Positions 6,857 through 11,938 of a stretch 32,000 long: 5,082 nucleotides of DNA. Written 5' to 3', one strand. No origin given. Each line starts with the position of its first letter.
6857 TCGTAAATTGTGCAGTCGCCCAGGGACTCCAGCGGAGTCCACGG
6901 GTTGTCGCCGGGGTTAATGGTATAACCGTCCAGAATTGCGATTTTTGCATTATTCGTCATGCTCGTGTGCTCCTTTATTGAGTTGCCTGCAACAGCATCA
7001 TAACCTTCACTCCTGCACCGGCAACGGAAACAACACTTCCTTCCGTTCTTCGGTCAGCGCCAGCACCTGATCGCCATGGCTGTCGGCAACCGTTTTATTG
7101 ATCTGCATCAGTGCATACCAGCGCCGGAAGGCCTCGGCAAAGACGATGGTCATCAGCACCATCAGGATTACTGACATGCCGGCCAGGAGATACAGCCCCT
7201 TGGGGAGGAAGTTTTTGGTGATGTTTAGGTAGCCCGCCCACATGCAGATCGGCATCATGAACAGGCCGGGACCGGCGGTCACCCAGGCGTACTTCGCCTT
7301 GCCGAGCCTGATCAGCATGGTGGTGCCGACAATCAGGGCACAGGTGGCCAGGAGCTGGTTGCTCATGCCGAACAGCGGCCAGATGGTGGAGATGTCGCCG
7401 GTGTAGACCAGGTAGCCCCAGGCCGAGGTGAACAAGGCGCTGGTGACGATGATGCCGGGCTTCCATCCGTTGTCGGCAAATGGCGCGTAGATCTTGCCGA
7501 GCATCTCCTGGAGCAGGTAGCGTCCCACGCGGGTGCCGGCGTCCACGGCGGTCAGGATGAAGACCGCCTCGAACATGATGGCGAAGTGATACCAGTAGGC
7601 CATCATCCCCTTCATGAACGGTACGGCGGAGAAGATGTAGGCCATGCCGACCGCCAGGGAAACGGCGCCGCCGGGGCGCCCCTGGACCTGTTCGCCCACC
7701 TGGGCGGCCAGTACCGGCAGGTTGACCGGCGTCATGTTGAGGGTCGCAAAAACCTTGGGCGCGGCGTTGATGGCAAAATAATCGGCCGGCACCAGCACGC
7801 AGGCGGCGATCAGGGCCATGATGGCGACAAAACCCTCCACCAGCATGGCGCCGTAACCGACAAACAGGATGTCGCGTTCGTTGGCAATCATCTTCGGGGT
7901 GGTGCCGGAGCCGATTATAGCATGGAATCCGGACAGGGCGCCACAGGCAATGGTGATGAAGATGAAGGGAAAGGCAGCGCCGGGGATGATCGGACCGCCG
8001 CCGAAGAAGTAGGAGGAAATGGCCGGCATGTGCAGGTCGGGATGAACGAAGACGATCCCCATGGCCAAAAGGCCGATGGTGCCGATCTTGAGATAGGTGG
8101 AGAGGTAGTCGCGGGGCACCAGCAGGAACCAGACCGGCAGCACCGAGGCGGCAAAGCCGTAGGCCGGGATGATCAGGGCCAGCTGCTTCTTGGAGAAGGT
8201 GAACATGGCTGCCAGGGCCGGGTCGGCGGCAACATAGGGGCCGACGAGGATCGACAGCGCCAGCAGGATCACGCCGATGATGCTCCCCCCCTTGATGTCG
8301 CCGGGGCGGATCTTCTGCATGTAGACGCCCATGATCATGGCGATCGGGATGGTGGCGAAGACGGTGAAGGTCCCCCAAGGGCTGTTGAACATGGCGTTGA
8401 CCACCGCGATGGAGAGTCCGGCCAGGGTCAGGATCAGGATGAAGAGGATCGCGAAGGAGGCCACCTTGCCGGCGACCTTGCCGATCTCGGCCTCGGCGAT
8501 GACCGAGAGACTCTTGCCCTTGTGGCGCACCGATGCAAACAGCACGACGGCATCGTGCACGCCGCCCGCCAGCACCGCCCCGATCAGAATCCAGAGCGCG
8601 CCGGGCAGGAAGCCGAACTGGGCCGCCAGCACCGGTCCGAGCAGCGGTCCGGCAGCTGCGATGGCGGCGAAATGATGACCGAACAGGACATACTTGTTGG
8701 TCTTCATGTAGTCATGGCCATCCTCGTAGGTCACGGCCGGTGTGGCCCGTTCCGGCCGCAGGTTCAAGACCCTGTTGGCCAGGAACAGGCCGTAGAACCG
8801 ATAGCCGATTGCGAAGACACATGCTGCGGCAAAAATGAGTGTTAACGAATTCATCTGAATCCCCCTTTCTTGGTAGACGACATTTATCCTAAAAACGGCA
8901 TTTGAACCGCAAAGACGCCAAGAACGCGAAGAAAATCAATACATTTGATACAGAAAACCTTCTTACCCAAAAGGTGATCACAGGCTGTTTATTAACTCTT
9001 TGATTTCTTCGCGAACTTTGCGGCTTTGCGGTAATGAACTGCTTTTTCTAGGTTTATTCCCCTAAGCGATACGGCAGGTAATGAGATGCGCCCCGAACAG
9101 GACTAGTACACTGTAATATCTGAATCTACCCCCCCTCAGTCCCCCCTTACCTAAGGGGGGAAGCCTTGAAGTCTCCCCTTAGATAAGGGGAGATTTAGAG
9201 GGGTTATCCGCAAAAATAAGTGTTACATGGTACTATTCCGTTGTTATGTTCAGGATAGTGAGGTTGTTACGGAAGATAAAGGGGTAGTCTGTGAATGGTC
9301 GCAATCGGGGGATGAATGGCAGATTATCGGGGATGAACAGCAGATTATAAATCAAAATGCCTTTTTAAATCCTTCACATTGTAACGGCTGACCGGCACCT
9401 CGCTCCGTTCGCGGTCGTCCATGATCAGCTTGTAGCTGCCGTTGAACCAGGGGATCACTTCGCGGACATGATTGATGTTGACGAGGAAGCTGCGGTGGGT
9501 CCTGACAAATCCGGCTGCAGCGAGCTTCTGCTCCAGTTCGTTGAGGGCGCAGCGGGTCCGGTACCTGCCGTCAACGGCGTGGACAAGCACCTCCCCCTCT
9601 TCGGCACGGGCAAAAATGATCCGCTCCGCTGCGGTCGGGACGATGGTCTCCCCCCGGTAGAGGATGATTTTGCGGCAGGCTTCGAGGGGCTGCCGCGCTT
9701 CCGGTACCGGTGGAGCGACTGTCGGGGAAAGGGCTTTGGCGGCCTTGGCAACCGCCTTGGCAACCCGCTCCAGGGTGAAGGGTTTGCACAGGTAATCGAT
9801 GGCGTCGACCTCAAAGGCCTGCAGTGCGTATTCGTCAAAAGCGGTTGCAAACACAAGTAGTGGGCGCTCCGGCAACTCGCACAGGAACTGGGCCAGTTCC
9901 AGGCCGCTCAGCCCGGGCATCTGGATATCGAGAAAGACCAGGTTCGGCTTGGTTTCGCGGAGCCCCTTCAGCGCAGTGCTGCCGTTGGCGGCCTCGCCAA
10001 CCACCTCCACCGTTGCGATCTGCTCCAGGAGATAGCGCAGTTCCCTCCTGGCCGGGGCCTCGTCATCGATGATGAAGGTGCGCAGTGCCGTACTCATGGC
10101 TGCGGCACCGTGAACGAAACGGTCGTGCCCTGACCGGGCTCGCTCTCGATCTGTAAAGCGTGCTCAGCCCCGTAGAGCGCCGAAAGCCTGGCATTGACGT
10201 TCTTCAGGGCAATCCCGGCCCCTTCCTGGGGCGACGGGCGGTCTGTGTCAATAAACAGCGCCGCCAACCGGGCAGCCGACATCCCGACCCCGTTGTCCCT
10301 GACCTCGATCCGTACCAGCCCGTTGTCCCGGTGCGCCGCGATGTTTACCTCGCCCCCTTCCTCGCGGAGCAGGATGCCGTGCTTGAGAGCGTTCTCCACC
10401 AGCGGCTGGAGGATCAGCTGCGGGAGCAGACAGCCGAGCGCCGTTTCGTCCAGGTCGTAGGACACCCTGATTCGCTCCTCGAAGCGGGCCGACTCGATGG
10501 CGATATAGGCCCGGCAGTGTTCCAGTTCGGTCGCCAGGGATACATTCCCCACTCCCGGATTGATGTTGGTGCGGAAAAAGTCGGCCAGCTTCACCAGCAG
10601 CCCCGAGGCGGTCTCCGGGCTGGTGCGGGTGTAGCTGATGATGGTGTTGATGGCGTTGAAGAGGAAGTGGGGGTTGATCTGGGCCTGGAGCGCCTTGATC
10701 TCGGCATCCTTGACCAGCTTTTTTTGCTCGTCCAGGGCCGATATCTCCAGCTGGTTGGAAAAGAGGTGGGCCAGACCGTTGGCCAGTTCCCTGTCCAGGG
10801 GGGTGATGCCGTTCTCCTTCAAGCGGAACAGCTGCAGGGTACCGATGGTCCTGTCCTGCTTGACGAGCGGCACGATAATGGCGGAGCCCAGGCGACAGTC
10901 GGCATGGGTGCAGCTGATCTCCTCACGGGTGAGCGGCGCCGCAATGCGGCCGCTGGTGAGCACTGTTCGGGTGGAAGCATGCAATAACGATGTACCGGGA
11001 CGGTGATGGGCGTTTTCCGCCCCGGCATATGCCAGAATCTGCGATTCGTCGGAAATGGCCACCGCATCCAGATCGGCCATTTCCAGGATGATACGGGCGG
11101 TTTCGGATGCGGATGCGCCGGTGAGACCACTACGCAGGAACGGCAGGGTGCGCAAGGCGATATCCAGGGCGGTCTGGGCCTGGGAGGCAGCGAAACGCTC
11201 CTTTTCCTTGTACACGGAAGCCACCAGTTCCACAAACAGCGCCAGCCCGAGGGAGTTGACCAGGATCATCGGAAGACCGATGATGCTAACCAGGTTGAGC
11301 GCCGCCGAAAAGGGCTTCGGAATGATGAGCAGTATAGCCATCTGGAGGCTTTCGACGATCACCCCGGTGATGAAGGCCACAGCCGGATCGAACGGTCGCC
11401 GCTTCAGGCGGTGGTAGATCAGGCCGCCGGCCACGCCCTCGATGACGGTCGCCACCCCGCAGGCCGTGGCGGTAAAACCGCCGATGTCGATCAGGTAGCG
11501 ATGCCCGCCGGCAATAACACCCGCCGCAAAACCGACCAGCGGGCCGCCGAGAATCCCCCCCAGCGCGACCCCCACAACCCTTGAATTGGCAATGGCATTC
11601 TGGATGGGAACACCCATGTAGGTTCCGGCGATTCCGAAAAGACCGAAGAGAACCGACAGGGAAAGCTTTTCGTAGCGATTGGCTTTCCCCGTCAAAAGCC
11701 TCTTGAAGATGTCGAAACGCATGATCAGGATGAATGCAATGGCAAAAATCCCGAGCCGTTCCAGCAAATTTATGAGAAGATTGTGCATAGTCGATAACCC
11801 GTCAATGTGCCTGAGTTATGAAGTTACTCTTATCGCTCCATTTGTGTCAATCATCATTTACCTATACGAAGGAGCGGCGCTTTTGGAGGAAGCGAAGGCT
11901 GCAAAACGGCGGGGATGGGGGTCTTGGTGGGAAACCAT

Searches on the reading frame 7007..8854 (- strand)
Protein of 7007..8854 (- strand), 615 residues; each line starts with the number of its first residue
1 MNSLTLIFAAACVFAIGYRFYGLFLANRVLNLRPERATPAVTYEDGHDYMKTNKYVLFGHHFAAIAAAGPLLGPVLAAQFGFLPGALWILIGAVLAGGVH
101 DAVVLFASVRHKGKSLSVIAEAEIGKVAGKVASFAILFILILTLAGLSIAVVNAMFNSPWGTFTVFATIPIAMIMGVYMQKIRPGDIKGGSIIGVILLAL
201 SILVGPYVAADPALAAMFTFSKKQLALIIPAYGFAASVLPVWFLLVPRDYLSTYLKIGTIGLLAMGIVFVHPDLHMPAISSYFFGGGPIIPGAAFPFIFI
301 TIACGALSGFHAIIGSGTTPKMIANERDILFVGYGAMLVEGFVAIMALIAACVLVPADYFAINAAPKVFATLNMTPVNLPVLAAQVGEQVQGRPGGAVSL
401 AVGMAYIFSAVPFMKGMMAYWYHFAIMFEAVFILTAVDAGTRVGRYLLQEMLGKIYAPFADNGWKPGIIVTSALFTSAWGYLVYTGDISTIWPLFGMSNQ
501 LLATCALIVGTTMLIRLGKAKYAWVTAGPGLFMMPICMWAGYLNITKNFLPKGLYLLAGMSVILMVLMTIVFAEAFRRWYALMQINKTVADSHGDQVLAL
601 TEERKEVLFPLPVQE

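Call 74: search_protein_families(library=pfam, proteins=[window:7007-8854:-], max_evalue=0.00001)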
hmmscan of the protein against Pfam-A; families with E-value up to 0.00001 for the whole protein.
window:7007-8854:- (615 aa): 1 family
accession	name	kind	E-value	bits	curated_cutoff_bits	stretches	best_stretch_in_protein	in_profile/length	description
PF02554.20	CstA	-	1.8e-217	723.9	27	1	2-540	1-560/560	Carbon starvation protein CstA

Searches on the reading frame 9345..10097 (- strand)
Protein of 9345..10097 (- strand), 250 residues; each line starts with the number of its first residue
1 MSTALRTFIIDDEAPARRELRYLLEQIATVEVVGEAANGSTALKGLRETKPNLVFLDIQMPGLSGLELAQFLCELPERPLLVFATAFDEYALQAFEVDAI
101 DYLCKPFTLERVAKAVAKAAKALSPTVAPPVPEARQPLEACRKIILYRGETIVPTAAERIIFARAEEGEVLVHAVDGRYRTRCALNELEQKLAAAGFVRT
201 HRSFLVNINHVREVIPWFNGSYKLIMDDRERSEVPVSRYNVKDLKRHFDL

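Call 14: search_protein_families(library=pfam, proteins=[window:9345-10097:-], max_evalue=0.001)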
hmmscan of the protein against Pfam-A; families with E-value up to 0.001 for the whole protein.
window:9345-10097:- (250 aa): 2 families
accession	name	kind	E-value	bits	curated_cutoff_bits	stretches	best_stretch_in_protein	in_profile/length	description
PF04397.21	LytTR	-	3.5e-27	94.9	22.6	1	152-248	3-97/98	LytTr DNA-binding domain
PF00072.30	Response_reg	-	3.6e-22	79.1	30.2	1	8-116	2-110/111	Response regulator receiver domain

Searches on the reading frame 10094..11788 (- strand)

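Call 14: search_protein_families(library=pfam, proteins=[window:10094-11788:-], max_evalue=0.001)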
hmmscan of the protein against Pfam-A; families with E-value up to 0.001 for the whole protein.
window:10094-11788:- (564 aa): 6 families
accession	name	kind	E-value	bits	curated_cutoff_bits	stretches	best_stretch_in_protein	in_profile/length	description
PF07694.17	5TM-5TMR_LYT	-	1.2e-56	191.3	24.6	1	26-191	2-168/169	5TMR of 5TMR-LYT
PF06580.19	His_kinase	-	1.5e-24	86.5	25.2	1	362-440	1-81/81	Histidine kinase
PF02518.31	HATPase_c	-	6e-17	62.5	26.4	1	457-563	7-109/111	Histidine kinase-, DNA gyrase B-, and HSP90-like ATPase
PF13492.12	GAF_3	-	3.3e-07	31.2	27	1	229-348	8-128/129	GAF domain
PF01590.32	GAF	-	3.6e-07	31.2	22.4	1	228-347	7-133/133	GAF domain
PF13185.12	GAF_2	-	4.1e-06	27.5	28.6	1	242-344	24-132/136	GAF domain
